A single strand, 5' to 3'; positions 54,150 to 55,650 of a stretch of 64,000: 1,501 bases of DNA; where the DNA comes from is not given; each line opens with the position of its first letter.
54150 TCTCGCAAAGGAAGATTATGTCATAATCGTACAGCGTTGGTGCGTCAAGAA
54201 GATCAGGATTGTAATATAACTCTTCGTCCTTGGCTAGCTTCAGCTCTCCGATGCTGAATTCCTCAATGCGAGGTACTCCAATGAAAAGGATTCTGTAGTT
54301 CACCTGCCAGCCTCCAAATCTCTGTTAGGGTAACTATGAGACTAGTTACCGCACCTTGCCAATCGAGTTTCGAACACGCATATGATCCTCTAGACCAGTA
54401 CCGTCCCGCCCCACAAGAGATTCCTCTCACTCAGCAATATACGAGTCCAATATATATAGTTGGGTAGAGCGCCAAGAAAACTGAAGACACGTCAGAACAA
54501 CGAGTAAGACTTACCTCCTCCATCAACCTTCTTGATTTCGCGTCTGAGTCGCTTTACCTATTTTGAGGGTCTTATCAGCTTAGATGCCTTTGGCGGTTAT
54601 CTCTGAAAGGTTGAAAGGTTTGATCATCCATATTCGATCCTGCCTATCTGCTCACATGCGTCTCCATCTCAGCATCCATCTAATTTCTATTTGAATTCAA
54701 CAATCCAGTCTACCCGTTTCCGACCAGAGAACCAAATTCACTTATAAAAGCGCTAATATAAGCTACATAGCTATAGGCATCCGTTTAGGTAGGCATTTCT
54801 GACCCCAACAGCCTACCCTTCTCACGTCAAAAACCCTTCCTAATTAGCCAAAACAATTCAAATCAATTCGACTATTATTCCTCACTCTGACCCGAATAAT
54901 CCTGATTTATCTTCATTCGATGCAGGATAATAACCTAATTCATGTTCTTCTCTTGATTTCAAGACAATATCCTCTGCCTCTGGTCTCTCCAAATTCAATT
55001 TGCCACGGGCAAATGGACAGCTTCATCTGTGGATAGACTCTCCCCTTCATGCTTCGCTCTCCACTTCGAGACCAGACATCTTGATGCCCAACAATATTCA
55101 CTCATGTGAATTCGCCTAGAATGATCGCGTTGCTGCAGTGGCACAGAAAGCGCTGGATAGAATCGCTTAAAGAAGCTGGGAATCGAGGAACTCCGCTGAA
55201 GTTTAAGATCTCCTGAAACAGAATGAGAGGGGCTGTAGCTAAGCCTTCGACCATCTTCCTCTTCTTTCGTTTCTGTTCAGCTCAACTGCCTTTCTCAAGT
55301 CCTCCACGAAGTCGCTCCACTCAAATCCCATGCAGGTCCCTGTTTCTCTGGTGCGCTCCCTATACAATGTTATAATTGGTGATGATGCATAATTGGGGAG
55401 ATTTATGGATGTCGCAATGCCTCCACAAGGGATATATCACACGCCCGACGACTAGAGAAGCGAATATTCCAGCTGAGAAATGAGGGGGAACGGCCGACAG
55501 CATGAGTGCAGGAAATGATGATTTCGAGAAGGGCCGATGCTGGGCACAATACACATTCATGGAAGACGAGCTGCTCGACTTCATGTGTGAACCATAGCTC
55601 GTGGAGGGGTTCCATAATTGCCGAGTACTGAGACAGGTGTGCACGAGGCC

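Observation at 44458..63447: Tyrosine-integrase island uses a stem-loop in the tnpB omegaRNA region as its attB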

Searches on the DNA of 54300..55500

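Call 68: search_rna_families(source=window, start=54300, end=55500, threshold=evalue, max_evalue=1)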
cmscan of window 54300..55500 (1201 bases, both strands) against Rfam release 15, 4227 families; matches with E-value up to 1: 0.
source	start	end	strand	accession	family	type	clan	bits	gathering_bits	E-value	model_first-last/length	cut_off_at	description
